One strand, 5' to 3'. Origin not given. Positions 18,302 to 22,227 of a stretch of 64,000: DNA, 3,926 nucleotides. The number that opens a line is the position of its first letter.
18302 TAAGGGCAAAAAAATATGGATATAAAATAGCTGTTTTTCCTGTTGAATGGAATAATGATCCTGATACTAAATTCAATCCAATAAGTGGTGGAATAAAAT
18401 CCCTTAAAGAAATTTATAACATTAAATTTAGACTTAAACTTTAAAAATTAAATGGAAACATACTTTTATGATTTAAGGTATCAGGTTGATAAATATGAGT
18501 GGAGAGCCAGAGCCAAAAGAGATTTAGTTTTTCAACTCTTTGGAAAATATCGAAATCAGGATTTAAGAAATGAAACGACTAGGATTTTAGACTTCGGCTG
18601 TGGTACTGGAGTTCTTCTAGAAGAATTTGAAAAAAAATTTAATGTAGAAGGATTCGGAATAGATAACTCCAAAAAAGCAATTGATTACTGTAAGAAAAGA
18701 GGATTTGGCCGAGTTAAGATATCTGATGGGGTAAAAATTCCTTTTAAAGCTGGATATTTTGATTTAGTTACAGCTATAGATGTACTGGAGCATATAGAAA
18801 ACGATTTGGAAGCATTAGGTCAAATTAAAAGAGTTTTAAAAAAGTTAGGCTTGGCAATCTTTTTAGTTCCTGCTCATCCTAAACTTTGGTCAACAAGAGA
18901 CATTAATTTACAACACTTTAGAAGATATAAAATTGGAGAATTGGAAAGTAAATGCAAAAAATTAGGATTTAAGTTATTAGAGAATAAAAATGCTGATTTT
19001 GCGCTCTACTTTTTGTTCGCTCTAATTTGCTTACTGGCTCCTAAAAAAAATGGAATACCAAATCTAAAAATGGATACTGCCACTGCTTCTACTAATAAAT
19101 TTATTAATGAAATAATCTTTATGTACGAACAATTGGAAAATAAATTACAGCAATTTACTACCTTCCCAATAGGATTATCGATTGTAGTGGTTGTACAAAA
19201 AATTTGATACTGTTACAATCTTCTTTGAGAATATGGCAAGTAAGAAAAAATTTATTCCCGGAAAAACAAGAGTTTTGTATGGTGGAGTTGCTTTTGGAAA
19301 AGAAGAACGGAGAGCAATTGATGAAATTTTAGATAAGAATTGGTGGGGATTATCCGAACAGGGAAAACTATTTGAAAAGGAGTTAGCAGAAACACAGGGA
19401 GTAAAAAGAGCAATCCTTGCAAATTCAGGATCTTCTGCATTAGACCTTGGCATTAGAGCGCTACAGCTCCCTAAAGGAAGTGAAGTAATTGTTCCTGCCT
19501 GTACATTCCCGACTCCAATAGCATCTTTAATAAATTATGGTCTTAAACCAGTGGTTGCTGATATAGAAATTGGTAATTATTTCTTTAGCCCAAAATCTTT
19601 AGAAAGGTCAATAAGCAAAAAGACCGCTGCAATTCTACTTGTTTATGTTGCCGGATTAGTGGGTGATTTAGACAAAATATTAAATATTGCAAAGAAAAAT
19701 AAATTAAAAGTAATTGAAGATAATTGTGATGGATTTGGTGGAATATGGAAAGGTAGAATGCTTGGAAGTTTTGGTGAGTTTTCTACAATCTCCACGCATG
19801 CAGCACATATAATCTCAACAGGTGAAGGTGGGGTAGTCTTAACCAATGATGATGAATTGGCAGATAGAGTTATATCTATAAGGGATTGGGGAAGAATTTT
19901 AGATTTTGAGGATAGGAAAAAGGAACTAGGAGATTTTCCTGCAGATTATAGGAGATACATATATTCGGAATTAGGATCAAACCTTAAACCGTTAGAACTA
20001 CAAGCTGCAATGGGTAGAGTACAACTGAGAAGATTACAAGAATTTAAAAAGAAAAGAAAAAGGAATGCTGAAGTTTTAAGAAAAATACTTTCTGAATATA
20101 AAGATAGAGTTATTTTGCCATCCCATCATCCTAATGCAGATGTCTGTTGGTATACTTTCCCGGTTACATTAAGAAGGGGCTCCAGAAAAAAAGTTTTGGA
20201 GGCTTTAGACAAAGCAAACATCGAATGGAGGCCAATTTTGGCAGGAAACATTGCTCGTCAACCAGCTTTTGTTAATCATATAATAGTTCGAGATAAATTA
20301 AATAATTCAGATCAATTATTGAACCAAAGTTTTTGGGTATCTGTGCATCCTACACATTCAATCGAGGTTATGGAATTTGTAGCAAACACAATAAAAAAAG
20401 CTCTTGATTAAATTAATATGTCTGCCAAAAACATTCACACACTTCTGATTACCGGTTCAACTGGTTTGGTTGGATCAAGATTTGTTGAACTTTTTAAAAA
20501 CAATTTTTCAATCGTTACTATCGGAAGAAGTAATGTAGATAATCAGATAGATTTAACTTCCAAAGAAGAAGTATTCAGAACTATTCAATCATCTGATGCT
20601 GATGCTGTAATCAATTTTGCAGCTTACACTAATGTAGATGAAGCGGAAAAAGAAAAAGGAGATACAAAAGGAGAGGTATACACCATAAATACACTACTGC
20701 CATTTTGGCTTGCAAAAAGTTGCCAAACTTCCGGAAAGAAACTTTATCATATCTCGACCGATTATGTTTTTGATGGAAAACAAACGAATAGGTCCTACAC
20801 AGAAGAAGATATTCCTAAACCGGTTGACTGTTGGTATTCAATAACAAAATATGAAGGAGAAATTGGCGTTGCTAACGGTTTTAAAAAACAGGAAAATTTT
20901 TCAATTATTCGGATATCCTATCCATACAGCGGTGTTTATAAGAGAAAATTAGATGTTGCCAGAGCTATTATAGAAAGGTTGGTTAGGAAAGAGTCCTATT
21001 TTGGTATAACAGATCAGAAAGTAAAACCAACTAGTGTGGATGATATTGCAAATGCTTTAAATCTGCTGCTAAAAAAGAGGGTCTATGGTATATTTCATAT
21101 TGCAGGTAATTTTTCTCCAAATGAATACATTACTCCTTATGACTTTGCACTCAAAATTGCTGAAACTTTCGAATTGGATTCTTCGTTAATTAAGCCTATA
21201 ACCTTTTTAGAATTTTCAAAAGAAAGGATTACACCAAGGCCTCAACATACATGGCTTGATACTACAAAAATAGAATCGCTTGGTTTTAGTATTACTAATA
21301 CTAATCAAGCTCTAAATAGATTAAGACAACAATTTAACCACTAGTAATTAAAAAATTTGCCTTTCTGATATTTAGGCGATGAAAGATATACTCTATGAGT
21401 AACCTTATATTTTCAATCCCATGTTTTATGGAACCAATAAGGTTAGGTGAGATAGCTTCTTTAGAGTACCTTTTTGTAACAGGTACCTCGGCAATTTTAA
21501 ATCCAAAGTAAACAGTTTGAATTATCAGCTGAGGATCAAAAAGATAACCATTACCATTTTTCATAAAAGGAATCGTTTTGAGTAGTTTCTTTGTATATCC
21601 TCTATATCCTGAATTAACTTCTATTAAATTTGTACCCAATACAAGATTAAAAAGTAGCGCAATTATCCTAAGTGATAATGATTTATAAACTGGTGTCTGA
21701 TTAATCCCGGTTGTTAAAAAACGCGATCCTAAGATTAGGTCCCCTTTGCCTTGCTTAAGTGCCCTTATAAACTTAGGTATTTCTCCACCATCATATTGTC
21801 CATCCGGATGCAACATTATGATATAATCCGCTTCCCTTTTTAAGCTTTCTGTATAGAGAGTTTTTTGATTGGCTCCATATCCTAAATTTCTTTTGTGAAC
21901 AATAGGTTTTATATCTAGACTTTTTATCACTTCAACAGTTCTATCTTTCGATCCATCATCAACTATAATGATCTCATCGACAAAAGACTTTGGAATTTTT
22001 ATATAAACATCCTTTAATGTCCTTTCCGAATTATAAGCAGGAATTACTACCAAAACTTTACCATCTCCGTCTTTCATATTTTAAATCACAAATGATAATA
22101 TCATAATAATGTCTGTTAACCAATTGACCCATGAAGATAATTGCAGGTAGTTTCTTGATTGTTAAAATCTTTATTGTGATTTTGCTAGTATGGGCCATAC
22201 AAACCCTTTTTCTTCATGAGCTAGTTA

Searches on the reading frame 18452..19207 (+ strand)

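Call 31: search_protein_families(library=pfam, proteins=[window:18452-19207:+], max_evalue=0.001)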
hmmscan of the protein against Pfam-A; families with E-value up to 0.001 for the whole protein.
window:18452-19207:+ (251 aa): 9 families
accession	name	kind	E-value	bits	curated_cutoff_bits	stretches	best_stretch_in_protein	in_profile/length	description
PF13489.12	Methyltransf_23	-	2.2e-20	73.4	27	1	17-177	4-163/164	Methyltransferase domain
PF08241.18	Methyltransf_11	-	2.7e-18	66.8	21.2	1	46-137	1-95/95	Methyltransferase domain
PF13649.12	Methyltransf_25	-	1.8e-15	57.8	27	1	45-133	1-97/97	Methyltransferase domain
PF13847.12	Methyltransf_31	-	1.7e-14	54.2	27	1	41-137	3-109/145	Methyltransferase domain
PF08242.18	Methyltransf_12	-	5.8e-11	43.4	30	1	46-133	1-96/98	Methyltransferase domain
PF07021.18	MetW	-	1.7e-08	34.8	21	1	40-132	12-105/193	Methionine biosynthesis protein MetW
PF05219.18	DREV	-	0.00014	21.5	26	1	40-136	93-185/265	DREV methyltransferase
PF01209.24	Ubie_methyltran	-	0.00025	20.9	20.1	1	39-144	45-158/233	ubiE/COQ5 methyltransferase family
PF02353.26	CMAS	-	0.00057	19.7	27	1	42-117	63-142/273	Mycolic acid cyclopropane synthetase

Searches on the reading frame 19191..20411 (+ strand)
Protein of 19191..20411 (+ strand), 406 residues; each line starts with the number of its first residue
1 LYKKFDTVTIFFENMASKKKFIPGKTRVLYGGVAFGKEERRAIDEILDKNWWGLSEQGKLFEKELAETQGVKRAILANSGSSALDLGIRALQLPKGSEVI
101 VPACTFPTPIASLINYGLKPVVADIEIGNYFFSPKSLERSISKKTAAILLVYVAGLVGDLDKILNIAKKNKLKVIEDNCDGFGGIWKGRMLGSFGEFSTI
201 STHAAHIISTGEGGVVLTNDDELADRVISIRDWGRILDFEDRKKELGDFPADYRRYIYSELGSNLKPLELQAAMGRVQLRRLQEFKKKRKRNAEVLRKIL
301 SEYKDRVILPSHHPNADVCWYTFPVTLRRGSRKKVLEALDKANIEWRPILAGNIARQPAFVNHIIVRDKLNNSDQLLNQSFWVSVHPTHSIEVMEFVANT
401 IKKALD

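Call 31: search_protein_families(library=pfam, proteins=[window:19191-20411:+], max_evalue=0.001)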
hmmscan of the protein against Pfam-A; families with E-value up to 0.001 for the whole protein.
window:19191-20411:+ (406 aa): 3 families
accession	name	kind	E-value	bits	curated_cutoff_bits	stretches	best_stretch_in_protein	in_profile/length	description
PF01041.23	DegT_DnrJ_EryC1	-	5.7e-79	266.4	19.8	1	36-401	4-359/360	DegT/DnrJ/EryC1/StrS aminotransferase family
PF01053.26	Cys_Met_Meta_PP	-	5.1e-07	29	27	1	60-181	56-177/381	Cys/Met metabolism PLP-dependent enzyme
PF00155.27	Aminotran_1_2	-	0.00054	19.7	19.7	0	60-152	46-154/361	Aminotransferase class I and II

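Call 57: search_protein_families(library=ncbifam, proteins=[window:19191-20411:+], max_evalue=0.00001)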
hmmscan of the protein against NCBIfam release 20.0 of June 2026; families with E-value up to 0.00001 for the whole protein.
window:19191-20411:+ (406 aa): 9 families
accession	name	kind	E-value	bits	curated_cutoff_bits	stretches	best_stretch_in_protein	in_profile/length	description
NF011936.0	PRK15407.1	equivalog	8.6e-96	321.3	423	1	6-404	15-435/440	lipopolysaccharide biosynthesis protein RfbH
TIGR03588.1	PseC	equivalog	1.1e-50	172.6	423.5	1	30-404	4-379/380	UDP-4-amino-4,6-dideoxy-N-acetyl-beta-L-altrosamine transaminase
NF008687.0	PRK11706.1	equivalog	1.2e-44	152.6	375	1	43-345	17-315/375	dTDP-4-amino-4,6-dideoxygalactose transaminase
TIGR04181.1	NHT_00031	hypoth_equivalog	2e-43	148.6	420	1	35-378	8-351/359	LegC family aminotransferase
NF008658.2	PRK11658.1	equivalog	3.7e-40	137.7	631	1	34-327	11-297/379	UDP-4-amino-4-deoxy-L-arabinose aminotransferase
TIGR02379.1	ECA_wecE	subfamily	1.6e-37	129.2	434.85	1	44-344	19-315/376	dTDP-4-amino-4,6-dideoxy-D-glucose transaminase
TIGR04427.1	PLP_DesI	equivalog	2.4e-32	112.5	650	1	43-306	38-283/390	dTDP-4-dehydro-6-deoxyglucose aminotransferase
NF005817.0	PRK07683.1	equivalog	1.4e-06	27.3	575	1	74-177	92-200/387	aminotransferase A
NF005816.0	PRK07682.1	equivalog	8.6e-06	24.6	620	0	75-178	94-203/390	aminotransferase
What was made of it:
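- Tried and rejected: I rejected the idea that the window's DegT gene is the pathway's aminotransferase, because it is RfbH-like (call 57).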

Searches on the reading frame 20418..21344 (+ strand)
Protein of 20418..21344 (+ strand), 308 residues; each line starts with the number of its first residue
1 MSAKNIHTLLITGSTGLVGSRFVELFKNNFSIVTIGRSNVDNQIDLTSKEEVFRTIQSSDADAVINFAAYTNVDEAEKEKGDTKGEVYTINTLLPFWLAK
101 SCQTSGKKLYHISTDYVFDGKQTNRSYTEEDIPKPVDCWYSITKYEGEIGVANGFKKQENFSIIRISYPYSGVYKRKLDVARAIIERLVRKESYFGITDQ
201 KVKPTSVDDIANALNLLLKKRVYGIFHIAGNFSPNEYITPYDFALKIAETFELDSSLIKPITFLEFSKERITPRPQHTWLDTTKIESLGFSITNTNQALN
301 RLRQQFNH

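Call 31: search_protein_families(library=pfam, proteins=[window:20418-21344:+], max_evalue=0.001)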
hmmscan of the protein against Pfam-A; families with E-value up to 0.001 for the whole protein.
window:20418-21344:+ (308 aa): 4 families
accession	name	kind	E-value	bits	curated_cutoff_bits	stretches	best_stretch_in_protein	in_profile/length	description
PF04321.23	RmlD_sub_bind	-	3.2e-53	181.1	27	1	8-305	2-284/287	RmlD substrate binding domain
PF01370.27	Epimerase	-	1.2e-19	71.1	20.9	1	10-227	2-238/240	NAD dependent epimerase/dehydratase family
PF16363.11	GDP_Man_Dehyd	-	8e-13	49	27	1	11-226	2-245/332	GDP-mannose 4,6 dehydratase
PF07993.18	NAD_binding_4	-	8.4e-06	25.6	20.1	1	49-174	78-216/258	Male sterility protein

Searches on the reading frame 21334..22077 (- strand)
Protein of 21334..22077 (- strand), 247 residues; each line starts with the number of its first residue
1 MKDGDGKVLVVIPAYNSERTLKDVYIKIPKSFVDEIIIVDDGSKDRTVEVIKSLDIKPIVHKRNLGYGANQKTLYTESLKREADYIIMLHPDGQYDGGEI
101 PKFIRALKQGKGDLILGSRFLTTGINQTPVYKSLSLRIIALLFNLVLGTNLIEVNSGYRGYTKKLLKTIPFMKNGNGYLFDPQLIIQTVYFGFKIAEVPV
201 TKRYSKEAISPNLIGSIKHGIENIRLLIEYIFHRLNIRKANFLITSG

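Call 31: search_protein_families(library=pfam, proteins=[window:21334-22077:-], max_evalue=0.001)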
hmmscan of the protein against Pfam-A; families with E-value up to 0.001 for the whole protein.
window:21334-22077:- (247 aa): 1 family
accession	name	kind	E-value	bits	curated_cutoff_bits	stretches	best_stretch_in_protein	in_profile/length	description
PF00535.33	Glycos_transf_2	-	5.9e-20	72.3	23.3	1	10-168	2-166/168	Glycosyl transferase family 2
